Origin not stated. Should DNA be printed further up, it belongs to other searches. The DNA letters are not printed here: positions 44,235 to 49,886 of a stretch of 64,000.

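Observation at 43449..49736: Giant SLH-anchored adhesin interrupted by a single in-frame TAA in the middle of an Ig-like domain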

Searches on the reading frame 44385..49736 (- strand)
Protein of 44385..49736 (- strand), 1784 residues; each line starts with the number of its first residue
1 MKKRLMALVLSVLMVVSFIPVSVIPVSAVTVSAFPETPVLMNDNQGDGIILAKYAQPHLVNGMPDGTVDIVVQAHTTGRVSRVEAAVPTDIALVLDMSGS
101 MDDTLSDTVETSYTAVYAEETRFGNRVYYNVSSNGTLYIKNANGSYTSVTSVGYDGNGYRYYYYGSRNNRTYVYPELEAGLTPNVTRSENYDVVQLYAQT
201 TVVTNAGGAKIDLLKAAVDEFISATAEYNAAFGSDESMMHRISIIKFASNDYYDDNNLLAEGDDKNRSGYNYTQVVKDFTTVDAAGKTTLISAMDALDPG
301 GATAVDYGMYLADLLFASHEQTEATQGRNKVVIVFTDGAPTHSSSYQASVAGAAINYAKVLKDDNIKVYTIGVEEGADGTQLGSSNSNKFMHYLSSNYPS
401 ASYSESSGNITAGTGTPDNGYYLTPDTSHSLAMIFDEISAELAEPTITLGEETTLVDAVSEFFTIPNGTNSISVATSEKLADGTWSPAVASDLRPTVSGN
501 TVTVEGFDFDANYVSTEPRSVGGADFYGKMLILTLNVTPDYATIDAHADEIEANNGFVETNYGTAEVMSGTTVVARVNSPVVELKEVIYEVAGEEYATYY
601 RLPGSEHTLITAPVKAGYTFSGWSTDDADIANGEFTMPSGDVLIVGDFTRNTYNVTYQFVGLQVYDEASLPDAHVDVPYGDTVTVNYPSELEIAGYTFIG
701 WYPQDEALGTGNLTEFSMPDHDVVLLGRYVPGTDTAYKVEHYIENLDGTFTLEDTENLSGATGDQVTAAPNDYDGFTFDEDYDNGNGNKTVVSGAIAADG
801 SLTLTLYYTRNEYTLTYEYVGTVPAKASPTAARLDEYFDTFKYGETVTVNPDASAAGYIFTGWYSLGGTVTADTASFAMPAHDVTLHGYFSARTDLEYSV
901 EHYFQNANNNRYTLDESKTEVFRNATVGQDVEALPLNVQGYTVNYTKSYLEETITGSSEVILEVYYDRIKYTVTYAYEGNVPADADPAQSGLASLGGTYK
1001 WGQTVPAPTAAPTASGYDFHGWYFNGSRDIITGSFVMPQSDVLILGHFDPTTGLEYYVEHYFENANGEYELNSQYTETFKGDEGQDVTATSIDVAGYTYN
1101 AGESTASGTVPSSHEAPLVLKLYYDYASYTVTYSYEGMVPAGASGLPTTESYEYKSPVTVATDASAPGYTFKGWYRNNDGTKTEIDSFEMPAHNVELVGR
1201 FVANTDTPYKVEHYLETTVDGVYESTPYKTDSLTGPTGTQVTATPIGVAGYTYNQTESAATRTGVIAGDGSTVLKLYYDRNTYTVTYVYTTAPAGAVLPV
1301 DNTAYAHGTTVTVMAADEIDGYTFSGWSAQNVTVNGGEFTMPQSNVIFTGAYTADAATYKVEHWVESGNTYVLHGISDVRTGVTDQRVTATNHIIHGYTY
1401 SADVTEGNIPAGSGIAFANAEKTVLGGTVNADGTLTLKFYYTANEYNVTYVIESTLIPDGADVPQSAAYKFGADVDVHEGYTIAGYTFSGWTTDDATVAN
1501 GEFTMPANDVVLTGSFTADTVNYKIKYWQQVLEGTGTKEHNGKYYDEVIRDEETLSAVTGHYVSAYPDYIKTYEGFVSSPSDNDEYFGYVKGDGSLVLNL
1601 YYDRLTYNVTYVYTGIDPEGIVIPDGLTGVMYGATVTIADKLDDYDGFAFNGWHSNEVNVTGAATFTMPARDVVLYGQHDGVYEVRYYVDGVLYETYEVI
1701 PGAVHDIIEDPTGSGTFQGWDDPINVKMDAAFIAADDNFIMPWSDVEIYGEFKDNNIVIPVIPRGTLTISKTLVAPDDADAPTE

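Call 6: search_protein_families(library=ncbifam, proteins=[window:44385-49736:-], max_evalue=0.01)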
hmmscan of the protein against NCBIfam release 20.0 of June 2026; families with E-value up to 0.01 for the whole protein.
window:44385-49736:- (1784 aa): 1 family
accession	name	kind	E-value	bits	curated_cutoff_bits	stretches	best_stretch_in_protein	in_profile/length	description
TIGR02543.1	List_Bact_rpt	repeat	1.2e-25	89.6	20.95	4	1484-1519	4-43/44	TIGR02543 family repeat protein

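Call 7: search_protein_families(library=pfam, proteins=[window:44385-49736:-], max_evalue=0.1)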
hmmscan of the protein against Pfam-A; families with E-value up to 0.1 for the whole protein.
window:44385-49736:- (1784 aa): 5 families
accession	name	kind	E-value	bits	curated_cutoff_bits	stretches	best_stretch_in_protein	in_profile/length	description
PF09479.16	Flg_new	-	2.1e-41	140.3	27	7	1129-1195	1-60/65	Listeria-Bacteroides repeat domain (List_Bact_rpt)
PF18998.6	Flg_new_2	-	2.2e-41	140.1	23.6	7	1466-1519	16-72/73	Divergent InlB B-repeat domain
PF00092.34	VWA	-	1.1e-07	32.7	23.8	1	275-385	49-150/174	von Willebrand factor type A domain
PF18655.7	SHIRT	-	5.2e-05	24.3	22.4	1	1282-1339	2-73/82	SHIRT domain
PF13519.12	VWA_2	-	0.0042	18.1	27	0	283-338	56-106/107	von Willebrand factor type A domain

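Call 10: find_encoding_contigs(protein=window:44385-49736:-, flank=3000, max_places=10)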
Protein window:44385-49736:- (1784 aa): no gene with exactly this product is on record in the collection.

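Call 15: list_cluster_members(proteins=[P0001, window:44385-49736:-])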
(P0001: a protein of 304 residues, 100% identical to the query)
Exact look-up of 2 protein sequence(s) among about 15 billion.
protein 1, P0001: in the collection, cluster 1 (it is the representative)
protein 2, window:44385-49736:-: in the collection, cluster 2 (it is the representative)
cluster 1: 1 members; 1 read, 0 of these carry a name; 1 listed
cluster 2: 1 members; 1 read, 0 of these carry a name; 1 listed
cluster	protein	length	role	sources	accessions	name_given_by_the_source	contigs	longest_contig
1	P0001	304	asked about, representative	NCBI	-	-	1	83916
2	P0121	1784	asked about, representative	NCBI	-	-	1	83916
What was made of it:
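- On Gene truncated by a premature stop codon (nonsense allele or young pseudogene): Both pieces are singletons from one NCBI contig (call 15).
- Both pieces are singletons in a collection of about 15 billion proteins, from one 83,916-bp NCBI contig (call 15).
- Tried and rejected: The cluster look-up shows both pieces are singletons (call 15), so no second copy of the allele is available.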
